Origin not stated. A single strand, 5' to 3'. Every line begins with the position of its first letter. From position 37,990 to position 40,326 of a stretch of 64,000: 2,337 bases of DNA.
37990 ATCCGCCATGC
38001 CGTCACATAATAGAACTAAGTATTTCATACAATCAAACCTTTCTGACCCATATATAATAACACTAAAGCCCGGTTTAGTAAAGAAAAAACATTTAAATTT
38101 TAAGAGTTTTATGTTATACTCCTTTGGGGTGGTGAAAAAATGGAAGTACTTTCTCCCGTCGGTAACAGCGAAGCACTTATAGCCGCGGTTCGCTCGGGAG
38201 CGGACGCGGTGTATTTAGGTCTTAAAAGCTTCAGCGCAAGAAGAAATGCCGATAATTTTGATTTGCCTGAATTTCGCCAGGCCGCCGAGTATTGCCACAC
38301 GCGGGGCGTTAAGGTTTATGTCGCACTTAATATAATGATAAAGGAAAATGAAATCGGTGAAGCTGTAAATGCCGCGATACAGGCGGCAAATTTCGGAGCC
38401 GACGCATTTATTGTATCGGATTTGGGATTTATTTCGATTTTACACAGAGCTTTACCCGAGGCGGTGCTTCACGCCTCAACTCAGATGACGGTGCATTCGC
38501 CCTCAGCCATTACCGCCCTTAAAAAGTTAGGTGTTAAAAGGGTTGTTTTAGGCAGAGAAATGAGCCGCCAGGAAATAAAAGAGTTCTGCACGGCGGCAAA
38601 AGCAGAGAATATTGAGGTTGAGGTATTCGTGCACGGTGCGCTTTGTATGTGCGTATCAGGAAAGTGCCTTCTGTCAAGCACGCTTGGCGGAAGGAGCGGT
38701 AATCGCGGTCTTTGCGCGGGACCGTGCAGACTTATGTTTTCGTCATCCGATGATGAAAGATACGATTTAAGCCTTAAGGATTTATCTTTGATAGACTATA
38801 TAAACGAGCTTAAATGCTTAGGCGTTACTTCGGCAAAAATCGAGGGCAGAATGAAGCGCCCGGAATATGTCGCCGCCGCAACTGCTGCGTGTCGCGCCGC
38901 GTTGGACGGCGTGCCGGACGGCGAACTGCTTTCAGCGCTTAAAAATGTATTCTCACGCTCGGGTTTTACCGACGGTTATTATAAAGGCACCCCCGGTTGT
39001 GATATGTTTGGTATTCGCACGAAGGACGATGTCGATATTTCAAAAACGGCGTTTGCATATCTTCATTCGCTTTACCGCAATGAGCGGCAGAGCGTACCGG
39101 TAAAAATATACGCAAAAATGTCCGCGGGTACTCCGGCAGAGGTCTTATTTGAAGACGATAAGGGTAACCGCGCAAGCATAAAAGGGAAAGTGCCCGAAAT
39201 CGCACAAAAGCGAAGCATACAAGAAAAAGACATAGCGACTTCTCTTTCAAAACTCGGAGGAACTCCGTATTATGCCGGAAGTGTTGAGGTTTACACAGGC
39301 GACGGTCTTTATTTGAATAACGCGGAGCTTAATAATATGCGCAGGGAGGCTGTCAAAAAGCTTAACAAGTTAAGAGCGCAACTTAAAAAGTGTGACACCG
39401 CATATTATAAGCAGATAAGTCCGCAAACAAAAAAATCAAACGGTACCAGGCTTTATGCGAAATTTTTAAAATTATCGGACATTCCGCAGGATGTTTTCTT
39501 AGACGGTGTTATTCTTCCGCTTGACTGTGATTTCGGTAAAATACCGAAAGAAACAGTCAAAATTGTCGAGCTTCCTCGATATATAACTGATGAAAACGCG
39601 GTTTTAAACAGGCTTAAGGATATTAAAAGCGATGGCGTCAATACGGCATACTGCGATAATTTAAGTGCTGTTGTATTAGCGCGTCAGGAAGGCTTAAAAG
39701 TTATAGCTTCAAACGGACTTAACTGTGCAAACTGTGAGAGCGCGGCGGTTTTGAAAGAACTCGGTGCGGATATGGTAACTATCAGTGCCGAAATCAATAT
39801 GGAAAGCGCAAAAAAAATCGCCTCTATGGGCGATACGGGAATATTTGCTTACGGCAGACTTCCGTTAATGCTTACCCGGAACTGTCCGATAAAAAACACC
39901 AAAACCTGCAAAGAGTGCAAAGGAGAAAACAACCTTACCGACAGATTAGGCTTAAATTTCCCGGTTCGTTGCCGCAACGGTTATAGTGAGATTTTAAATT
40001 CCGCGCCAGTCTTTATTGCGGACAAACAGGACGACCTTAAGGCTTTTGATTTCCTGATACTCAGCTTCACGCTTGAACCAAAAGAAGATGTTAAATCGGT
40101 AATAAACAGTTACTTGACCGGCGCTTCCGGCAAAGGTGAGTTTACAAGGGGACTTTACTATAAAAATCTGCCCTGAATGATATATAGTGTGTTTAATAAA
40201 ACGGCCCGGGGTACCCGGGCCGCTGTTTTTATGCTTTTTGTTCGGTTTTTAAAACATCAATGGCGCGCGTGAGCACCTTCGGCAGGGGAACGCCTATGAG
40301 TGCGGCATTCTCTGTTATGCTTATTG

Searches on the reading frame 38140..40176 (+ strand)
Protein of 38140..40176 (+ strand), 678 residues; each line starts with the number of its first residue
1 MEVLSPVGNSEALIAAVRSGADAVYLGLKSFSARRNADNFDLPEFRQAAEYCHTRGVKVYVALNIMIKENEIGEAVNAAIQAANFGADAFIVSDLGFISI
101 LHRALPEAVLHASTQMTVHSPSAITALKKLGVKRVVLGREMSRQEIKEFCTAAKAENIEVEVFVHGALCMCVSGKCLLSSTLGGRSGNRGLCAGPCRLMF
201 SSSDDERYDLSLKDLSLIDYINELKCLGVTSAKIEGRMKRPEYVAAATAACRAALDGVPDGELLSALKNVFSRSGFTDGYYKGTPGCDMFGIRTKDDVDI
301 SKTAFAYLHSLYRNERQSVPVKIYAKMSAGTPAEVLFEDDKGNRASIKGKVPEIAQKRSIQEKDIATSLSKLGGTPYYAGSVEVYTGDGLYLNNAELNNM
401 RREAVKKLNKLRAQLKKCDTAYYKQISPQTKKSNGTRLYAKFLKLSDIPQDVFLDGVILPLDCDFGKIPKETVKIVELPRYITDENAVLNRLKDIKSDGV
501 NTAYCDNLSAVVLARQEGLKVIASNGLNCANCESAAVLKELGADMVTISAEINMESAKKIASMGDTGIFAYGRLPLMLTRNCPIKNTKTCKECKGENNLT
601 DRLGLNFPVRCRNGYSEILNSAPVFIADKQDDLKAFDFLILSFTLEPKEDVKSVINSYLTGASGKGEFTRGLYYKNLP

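Call 65: search_protein_families(library=pfam, proteins=[window:38140-40176:+], max_evalue=0.00001)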
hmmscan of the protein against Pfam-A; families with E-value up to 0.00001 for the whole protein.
window:38140-40176:+ (678 aa): 2 families
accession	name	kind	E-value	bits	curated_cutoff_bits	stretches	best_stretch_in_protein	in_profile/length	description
PF01136.24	Peptidase_U32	-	2.5e-72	243.4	22.4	2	77-285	6-231/233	Peptidase family U32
PF12392.13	DUF3656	-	1.5e-17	64.7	22.1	1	308-412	13-108/109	Collagenase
